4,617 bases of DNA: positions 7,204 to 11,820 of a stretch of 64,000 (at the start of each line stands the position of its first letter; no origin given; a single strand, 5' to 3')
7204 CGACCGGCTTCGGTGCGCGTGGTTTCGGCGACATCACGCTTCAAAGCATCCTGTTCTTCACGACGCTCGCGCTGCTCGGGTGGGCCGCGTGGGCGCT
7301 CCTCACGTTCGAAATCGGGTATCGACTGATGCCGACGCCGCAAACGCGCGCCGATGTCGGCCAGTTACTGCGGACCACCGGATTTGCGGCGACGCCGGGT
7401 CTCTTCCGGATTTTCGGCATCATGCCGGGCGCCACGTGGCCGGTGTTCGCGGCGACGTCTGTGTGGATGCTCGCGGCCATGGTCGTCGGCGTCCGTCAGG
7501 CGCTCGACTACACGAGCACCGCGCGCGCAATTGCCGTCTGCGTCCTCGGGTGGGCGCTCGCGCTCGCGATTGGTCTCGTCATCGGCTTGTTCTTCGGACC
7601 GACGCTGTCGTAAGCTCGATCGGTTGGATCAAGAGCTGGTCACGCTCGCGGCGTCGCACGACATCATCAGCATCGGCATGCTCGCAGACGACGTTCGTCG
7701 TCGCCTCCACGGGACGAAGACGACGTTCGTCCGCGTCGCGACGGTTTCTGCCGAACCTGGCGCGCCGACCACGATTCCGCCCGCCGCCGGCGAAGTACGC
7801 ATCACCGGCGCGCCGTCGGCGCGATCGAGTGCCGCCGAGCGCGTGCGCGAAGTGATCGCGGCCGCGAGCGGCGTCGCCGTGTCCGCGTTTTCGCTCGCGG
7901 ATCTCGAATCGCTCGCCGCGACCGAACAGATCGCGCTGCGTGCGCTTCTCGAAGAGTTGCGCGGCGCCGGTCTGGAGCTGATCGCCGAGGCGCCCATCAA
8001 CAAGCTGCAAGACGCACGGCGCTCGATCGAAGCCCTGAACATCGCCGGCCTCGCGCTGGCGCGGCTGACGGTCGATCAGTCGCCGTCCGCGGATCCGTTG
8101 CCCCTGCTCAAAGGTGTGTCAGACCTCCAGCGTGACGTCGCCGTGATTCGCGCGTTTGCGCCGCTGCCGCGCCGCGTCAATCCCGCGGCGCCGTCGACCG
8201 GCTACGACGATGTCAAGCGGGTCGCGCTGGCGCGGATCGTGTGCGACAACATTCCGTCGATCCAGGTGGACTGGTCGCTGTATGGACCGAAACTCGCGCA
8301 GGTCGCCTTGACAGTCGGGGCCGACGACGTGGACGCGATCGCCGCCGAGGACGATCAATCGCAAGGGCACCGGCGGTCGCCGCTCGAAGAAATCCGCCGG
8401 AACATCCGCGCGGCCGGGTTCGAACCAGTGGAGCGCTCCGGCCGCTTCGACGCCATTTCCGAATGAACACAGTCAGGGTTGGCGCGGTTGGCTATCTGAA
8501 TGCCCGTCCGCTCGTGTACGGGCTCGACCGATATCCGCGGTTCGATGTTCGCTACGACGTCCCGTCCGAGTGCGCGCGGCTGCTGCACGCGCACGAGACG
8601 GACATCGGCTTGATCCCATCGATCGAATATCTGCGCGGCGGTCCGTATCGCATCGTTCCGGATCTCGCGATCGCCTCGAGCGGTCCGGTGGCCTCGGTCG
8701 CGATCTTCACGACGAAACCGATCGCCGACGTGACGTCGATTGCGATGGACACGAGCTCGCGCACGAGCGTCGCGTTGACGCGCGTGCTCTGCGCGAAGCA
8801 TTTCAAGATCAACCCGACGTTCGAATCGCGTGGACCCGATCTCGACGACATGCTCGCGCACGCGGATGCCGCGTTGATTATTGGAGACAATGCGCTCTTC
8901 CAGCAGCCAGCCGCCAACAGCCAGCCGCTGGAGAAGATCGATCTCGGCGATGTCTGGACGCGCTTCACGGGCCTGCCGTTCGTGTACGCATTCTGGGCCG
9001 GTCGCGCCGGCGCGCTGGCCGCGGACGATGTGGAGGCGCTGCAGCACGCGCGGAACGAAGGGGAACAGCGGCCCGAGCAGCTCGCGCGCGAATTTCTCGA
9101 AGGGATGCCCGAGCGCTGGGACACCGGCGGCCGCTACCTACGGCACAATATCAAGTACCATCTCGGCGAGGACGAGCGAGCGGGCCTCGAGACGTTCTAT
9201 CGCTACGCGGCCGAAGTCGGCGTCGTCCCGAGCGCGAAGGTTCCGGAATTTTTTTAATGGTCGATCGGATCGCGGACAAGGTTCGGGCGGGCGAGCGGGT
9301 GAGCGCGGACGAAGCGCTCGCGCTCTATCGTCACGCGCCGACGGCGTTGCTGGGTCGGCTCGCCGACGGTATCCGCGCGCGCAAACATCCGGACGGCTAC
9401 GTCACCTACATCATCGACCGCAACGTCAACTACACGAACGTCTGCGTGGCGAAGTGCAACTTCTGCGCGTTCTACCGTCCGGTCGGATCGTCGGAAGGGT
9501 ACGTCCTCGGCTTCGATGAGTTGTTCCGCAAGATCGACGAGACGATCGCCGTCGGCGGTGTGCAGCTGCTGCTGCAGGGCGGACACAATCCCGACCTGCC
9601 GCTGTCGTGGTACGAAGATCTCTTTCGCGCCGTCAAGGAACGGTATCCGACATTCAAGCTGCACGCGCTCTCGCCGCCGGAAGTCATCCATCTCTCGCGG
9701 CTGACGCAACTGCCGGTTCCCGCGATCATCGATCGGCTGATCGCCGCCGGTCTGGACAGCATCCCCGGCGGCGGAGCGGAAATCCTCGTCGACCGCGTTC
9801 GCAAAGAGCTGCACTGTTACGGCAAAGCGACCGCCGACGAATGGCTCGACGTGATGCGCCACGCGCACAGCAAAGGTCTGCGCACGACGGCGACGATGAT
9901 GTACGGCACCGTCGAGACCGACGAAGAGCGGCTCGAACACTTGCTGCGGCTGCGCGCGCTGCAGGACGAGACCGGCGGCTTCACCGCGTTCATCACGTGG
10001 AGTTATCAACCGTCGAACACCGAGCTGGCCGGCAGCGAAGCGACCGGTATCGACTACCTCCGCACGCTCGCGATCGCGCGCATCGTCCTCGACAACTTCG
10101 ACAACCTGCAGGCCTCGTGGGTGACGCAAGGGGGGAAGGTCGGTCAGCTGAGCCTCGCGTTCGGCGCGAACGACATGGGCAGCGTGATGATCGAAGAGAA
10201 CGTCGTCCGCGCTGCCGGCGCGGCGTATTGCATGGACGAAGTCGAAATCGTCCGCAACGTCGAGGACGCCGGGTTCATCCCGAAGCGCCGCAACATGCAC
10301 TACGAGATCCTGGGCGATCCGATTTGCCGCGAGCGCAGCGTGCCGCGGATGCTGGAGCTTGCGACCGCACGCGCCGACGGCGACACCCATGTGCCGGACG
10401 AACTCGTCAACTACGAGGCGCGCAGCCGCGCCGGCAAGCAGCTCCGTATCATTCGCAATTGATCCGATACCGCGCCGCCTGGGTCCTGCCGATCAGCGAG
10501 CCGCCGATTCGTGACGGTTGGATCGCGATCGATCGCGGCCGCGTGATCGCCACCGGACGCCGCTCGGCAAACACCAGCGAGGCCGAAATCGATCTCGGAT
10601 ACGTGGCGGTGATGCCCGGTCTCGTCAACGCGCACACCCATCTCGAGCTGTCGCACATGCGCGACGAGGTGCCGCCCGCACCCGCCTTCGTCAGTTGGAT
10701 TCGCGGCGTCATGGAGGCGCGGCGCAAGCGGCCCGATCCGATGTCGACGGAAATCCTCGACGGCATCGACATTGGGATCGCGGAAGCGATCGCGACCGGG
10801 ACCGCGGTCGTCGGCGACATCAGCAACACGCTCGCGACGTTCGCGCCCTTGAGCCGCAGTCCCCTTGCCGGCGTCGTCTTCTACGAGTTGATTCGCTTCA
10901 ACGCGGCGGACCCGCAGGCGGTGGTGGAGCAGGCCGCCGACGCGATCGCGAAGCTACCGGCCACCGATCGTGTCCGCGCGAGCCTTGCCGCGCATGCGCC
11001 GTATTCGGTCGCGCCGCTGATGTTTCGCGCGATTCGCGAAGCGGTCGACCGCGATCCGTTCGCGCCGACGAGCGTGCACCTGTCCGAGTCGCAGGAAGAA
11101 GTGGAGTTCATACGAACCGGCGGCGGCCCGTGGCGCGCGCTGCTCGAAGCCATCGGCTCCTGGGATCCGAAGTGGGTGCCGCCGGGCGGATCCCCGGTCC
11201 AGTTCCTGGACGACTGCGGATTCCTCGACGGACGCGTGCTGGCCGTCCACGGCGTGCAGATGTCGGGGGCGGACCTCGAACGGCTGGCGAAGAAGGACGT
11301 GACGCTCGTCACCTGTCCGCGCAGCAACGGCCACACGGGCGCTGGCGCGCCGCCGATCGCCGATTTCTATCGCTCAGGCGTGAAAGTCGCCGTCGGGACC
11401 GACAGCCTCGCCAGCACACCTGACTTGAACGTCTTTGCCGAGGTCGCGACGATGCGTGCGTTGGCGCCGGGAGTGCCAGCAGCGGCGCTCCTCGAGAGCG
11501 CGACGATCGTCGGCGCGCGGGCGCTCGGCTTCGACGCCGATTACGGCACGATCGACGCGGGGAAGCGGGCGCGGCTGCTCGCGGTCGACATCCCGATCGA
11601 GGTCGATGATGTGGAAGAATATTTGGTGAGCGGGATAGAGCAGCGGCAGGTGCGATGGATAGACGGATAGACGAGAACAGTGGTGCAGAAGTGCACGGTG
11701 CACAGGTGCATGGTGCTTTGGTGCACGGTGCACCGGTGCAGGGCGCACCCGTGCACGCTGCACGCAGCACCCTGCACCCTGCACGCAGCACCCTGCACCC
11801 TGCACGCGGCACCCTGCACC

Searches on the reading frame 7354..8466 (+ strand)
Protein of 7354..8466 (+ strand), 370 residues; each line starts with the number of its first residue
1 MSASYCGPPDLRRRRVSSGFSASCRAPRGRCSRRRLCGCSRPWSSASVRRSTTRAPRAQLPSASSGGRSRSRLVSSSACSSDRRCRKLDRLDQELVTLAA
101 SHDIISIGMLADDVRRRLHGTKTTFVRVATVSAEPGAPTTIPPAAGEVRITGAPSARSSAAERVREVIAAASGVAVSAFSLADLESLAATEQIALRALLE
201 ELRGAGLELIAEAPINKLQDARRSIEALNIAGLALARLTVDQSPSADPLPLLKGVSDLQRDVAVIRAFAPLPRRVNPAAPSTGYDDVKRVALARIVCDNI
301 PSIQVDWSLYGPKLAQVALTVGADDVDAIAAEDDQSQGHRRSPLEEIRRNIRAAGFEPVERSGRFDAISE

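Call 33: search_protein_families(library=pfam, proteins=[window:7354-8466:+], max_evalue=0.001)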
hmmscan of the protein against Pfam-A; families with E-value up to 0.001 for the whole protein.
window:7354-8466:+ (370 aa): 1 family
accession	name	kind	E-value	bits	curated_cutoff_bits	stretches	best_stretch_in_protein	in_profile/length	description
PF19288.4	CofH_C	-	9e-11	42.1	27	1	283-365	31-116/125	CofH/MqnC C-terminal region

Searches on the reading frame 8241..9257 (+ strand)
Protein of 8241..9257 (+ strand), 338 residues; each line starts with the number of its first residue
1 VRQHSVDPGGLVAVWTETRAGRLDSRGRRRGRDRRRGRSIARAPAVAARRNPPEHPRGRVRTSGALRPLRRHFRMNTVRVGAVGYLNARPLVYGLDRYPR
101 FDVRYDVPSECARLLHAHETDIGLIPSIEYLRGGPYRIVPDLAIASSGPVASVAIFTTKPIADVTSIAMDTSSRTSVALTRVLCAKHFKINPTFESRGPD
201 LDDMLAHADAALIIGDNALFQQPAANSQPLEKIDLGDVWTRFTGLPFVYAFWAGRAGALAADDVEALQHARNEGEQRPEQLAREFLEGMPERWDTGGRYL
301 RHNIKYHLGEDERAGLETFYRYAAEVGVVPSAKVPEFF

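Call 33: search_protein_families(library=pfam, proteins=[window:8241-9257:+], max_evalue=0.001)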
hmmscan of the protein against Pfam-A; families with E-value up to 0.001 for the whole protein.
window:8241-9257:+ (338 aa): 1 family
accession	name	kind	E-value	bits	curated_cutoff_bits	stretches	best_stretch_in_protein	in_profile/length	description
PF02621.19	VitK2_biosynth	-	1.2e-57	195.8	26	1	79-325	2-252/252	Menaquinone biosynthesis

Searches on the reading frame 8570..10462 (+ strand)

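Call 33: search_protein_families(library=pfam, proteins=[window:8570-10462:+], max_evalue=0.001)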
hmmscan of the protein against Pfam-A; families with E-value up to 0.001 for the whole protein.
window:8570-10462:+ (630 aa): 2 families
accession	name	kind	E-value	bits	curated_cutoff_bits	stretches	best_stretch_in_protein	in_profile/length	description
PF19288.4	CofH_C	-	1.2e-33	116.1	27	1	470-581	3-119/125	CofH/MqnC C-terminal region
PF04055.27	Radical_SAM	-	2.2e-20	73.9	29.5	1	286-459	1-164/166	Radical SAM superfamily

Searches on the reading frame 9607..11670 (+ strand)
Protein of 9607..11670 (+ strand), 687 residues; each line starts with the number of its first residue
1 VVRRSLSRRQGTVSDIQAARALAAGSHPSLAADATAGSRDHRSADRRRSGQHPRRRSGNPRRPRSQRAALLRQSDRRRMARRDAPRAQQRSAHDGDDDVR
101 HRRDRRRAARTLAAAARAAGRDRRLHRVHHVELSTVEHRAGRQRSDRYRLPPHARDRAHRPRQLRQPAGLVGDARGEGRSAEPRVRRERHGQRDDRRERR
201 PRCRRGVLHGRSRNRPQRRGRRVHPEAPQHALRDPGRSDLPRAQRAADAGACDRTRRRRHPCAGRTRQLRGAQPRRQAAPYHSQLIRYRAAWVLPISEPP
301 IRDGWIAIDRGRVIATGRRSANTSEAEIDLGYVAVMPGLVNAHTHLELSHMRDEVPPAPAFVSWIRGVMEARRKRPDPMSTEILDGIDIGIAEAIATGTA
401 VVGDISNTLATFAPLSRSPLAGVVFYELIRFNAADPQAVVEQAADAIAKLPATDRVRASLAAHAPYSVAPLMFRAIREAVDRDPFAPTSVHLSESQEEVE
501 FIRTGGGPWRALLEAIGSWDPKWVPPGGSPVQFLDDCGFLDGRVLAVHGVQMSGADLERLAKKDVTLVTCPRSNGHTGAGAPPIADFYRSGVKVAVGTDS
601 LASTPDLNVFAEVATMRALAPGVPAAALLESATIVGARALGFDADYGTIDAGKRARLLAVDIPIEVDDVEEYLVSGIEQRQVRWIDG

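Call 33: search_protein_families(library=pfam, proteins=[window:9607-11670:+], max_evalue=0.001)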
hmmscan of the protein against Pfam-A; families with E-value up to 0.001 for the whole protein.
window:9607-11670:+ (687 aa): 1 family
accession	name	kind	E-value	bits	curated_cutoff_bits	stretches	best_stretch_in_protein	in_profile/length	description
PF01979.26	Amidohydro_1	-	1.2e-39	136.9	25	1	335-662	2-320/345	Amidohydrolase family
